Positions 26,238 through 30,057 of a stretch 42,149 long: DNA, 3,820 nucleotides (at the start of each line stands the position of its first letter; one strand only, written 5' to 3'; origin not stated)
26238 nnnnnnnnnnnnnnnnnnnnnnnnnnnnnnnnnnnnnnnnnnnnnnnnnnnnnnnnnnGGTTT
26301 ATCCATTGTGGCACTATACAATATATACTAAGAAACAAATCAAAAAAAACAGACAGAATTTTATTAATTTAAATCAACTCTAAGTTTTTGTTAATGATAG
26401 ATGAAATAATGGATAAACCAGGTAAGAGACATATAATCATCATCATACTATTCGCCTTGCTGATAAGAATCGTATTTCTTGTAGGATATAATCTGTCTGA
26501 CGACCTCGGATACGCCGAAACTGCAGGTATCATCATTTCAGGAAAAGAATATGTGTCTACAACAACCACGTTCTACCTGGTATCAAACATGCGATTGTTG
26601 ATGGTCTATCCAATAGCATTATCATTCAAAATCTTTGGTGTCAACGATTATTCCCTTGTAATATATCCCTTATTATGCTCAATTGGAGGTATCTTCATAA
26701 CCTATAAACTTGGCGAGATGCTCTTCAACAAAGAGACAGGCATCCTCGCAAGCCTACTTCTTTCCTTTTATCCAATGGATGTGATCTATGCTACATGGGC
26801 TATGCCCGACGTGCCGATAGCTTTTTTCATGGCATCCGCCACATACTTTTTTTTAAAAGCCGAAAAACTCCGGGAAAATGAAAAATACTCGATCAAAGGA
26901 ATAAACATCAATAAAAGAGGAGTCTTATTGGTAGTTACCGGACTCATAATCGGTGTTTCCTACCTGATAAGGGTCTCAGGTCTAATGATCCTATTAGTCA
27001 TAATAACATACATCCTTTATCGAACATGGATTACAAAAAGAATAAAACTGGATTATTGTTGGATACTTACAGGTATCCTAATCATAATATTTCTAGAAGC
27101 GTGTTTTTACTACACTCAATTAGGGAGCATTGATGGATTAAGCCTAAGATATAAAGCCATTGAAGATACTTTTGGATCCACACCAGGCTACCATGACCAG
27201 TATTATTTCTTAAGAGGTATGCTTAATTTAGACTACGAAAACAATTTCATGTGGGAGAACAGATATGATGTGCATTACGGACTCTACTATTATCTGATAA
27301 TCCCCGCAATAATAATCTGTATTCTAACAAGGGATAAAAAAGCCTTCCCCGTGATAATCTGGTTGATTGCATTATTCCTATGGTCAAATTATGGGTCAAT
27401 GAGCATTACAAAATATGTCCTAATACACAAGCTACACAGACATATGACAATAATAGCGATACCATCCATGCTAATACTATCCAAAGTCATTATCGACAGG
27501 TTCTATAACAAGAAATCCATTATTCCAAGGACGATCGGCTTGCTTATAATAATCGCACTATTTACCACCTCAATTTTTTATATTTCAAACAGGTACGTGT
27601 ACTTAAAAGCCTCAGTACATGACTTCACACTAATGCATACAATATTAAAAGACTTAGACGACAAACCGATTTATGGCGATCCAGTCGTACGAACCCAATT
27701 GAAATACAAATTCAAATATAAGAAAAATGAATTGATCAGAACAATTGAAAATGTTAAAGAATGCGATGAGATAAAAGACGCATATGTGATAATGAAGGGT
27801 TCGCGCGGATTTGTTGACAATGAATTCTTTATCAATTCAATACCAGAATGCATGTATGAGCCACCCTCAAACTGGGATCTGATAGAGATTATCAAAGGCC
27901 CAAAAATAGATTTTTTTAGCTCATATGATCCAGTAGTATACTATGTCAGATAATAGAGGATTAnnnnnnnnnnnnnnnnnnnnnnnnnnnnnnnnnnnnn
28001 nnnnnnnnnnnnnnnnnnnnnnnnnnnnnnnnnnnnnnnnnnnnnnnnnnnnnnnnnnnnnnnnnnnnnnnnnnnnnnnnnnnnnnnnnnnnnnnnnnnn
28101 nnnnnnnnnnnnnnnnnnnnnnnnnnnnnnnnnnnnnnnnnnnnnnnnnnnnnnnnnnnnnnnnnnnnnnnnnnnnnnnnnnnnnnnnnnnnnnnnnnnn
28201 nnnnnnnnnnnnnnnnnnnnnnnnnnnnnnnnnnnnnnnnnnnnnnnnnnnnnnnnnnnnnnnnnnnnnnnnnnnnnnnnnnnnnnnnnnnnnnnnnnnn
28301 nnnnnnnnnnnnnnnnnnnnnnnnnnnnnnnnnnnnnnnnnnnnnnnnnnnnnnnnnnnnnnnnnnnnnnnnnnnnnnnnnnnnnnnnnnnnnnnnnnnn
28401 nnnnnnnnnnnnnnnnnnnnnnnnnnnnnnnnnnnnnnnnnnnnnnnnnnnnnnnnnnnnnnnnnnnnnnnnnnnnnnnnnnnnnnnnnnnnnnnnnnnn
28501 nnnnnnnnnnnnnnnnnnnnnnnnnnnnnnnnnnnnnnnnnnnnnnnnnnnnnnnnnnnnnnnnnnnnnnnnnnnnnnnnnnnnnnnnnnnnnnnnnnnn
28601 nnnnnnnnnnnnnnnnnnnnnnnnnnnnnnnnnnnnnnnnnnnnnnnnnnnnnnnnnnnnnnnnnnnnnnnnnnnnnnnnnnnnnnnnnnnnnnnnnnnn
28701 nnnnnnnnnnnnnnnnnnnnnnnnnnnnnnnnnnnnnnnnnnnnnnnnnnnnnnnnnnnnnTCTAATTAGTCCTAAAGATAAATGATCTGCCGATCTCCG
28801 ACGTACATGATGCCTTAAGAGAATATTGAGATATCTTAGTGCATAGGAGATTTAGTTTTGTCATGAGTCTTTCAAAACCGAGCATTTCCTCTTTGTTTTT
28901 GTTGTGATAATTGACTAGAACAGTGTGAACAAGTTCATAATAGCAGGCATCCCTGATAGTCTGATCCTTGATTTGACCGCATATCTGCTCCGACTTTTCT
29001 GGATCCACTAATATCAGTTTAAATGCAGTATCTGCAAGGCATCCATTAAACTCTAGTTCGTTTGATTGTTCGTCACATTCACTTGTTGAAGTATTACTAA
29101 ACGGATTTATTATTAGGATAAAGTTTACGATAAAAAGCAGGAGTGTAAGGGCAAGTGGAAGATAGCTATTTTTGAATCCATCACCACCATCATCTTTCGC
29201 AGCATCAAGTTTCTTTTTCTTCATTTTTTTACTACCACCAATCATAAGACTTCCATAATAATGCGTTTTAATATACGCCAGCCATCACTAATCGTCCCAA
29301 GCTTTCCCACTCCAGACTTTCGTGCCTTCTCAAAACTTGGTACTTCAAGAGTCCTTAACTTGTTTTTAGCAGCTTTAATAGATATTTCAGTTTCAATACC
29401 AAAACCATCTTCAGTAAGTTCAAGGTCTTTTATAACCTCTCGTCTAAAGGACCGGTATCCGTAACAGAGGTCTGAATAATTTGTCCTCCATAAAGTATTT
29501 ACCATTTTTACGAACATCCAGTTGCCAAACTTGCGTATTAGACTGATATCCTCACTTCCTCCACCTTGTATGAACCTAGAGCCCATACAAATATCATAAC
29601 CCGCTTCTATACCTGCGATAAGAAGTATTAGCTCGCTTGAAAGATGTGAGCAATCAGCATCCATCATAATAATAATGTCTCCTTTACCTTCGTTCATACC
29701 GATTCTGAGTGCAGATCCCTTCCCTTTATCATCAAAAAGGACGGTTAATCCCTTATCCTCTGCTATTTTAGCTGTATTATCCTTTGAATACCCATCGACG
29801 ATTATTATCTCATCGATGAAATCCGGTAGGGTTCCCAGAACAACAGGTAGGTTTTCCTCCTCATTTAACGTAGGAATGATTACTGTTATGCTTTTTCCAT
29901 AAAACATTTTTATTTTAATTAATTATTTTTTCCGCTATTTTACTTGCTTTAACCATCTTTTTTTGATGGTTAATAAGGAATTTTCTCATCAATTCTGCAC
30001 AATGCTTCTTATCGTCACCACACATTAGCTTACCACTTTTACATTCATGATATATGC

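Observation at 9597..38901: Eight GT-C-fold transferases in 30 kb but no AglB/STT3 signature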

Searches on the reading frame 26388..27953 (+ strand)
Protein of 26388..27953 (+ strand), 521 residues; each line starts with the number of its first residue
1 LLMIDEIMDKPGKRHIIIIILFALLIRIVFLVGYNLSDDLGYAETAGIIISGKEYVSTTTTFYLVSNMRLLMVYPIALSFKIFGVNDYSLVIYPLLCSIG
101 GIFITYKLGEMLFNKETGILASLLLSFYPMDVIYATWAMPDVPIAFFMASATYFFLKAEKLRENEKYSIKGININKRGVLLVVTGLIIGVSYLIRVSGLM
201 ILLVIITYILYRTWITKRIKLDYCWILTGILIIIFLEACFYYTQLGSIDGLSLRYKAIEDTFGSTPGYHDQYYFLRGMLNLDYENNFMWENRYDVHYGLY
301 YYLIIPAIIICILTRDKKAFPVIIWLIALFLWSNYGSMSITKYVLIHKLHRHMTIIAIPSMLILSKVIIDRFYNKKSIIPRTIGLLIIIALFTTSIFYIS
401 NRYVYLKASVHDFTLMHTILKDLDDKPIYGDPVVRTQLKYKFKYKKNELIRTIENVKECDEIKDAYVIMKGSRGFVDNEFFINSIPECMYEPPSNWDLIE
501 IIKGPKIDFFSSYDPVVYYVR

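Call 3: search_protein_families(library=pfam, proteins=[window:26388-27953:+], max_evalue=0.01)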
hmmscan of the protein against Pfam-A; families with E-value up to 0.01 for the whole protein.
window:26388-27953:+ (521 aa): 3 families
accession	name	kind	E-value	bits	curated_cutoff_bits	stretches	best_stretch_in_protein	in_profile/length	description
PF13231.12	PMT_2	-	1.1e-12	48.9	26.1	1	73-235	7-154/160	Dolichyl-phosphate-mannose-protein mannosyltransferase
PF02366.24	PMT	-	1.1e-08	35.3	22.7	1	83-243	77-235/245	Dolichyl-phosphate-mannose-protein mannosyltransferase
PF08587.17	UBA_2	-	0.0015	19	23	1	438-470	9-43/45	Ubiquitin associated domain (UBA)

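Call 8: search_protein_families(library=ncbifam, proteins=[window:26388-27953:+], max_evalue=0.1)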
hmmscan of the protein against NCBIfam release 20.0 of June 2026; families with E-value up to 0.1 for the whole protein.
window:26388-27953:+ (521 aa): 1 family
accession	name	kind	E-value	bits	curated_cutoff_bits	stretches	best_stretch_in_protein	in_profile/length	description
TIGR04154.1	archaeo_STT3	subfamily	1.2e-05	23.9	450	1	90-230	98-245/831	oligosaccharyl transferase, archaeosortase A system-associated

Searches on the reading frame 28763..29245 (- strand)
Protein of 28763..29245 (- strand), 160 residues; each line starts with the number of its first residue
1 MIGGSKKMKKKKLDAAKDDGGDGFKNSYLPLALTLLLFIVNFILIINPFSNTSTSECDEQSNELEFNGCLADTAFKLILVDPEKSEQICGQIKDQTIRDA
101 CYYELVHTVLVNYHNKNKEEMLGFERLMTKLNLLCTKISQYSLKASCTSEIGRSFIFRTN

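Call 5: search_protein_families(library=pfam, proteins=[window:28763-29245:-], max_evalue=0.01)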
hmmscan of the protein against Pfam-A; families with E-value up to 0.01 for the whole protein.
window:28763-29245:- (160 aa): 0 families

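Call 8: search_protein_families(library=ncbifam, proteins=[window:28763-29245:-], max_evalue=0.1)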
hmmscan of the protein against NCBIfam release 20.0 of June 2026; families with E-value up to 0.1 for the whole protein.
window:28763-29245:- (160 aa): 0 families

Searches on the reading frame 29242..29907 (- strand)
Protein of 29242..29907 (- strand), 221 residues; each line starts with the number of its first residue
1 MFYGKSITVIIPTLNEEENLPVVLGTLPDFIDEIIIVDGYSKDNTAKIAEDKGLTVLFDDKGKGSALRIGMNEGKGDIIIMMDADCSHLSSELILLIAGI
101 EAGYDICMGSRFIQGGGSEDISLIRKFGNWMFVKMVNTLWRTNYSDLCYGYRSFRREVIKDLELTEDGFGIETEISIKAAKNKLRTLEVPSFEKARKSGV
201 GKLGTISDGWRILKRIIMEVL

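Call 5: search_protein_families(library=pfam, proteins=[window:29242-29907:-], max_evalue=0.01)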
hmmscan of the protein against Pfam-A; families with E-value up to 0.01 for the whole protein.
window:29242-29907:- (221 aa): 2 families
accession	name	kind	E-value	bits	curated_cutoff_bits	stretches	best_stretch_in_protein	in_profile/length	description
PF00535.33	Glycos_transf_2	-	1.9e-24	86.9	23.3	1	8-162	1-167/168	Glycosyl transferase family 2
PF10111.15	Glyco_tranf_2_2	-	0.0023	17.9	27.3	0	8-88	1-94/276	Glycosyltransferase like family 2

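Call 47: search_solved_structures(query=window:29242-29907:-, max_evalue=0.001)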
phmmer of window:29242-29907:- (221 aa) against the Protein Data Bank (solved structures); distinct sequences matched with E-value up to 0.001: 17.
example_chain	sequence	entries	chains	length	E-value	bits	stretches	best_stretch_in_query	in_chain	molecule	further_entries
5mlz_A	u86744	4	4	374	5e-21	78.7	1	2-203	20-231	Dolichol monophosphate mannose synthase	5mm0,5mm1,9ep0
9hwj_A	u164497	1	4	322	3.8e-09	39.9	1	5-201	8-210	Undecaprenyl-phosphate 4-deoxy-4-formamido-L-arabinose transferase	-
9bhc_C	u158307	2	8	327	2.3e-07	34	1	5-162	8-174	Undecaprenyl-phosphate 4-deoxy-4-formamido-L-arabinose transferase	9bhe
8vxh_A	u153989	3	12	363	3.1e-07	33.6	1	5-162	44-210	Undecaprenyl-phosphate 4-deoxy-4-formamido-L-arabinose transferase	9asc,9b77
6wvs_A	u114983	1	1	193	7.5e-05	25.8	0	192-217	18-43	DeNovoTIM15 hyperstable de novo TIM barrel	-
7pdo_A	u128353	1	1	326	0.00013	25.1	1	4-87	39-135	Glucosyl-3-phosphoglycerate synthase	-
7p5l_A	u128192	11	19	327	0.00013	25.1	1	4-87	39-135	Glucosyl-3-phosphoglycerate synthase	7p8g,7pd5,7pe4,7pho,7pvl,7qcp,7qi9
5eke_A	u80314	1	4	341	0.00017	24.7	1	7-160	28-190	Uncharacterized glycosyltransferase sll0501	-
5ekp_C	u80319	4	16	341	0.00017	24.7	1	7-160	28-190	Uncharacterized glycosyltransferase sll0501 | Glycosyltransferase sll0501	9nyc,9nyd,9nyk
9nye_A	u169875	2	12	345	0.00017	24.7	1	7-160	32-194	Glycosyltransferase sll0501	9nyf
3ckj_A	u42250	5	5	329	0.00018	24.6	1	4-87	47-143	Putative uncharacterized protein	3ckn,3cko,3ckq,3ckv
4y6n_A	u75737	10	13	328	0.00021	24.4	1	4-87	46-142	Glucosyl-3-phosphoglycerate synthase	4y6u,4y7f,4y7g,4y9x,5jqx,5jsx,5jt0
3e25_A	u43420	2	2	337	0.00023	24.3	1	4-87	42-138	Putative uncharacterized protein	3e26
4ddz_A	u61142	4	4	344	0.00024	24.2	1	4-87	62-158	GLUCOSYL-3-PHOSPHOGLYCERATE SYNTHASE (GpgS) | Glucosyl-3-phosphoglycerate synthase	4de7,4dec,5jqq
9omj_A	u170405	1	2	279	0.00027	24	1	6-115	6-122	Glycosyltransferase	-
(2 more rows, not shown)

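Call 48: search_protein_families(library=ncbifam, proteins=[window:29242-29907:-], max_evalue=0.001)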
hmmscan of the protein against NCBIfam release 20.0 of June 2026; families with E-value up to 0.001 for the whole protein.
window:29242-29907:- (221 aa): 14 families
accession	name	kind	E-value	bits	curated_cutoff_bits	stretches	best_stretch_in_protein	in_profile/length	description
TIGR04182.1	glyco_TIGR04182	equivalog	5.8e-41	140.8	325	1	7-216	2-214/293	S-layer glycoprotein N-glycosyltransferase AglJ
NF041391.1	DPhHxTase_Halo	equivalog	9e-22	77.1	375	1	13-217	3-206/213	dolichyl-phosphate hexose transferase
TIGR04283.1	glyco_like_mftF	equivalog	2.1e-16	60.2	182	1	7-88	1-85/221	TIGR04283 family arsenosugar biosynthesis glycosyltransferase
NF058614.1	PPMAGASynPpgS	equivalog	2.4e-15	56.6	370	1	8-190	3-193/226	polyprenyl-phospho-N-acetylgalactosaminyl synthase PpgS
NF010496.0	PRK13915.1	equivalog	1.4e-12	47.3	262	1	4-97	30-138/307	glucosyl-3-phosphoglycerate synthase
NF007986.1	PRK10714.1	equivalog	2.9e-12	46.2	529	1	5-202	6-209/316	undecaprenyl-phosphate 4-deoxy-4-formamido-L-arabinose transferase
NF047588.1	GlcsyltransPgfSStrep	equivalog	4.5e-08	32.7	500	1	7-162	3-167/308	glycosyltransferase PgfS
TIGR03937.1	PgaC_IcaA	equivalog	9.4e-07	28.1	422.3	1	6-86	46-136/407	poly-beta-1,6-N-acetyl-D-glucosamine synthase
TIGR03965.1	mycofact_glyco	equivalog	7e-05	21.9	280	1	5-93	74-172/467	mycofactocin biosynthesis glycosyltransferase MftF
NF041875.1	EPS_EpsD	equivalog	9.6e-05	21.9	370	1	8-88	2-92/325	exopolysaccharide biosynthesis glycosyltransferase EpsD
NF038302.1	EPS_HpsE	equivalog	0.00012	21.2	300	1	7-85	3-96/307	hormogonium polysaccharide biosynthesis glycosyltransferase HpsE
NF045692.1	OglycostaseCruG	equivalog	0.00014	20.9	600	1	6-89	42-141/386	2'-O-glycosyltransferase CruG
NF050050.1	ProtGlycPglI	equivalog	0.00031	20.2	500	1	7-117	4-125/306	GalNAc(5)-diNAcBac-PP-undecaprenol beta-1,3-glucosyltransferase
TIGR04195.1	S_glycosyl_SunS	equivalog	0.00041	19.3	350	1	6-50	58-102/421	SunS family peptide S-glycosyltransferase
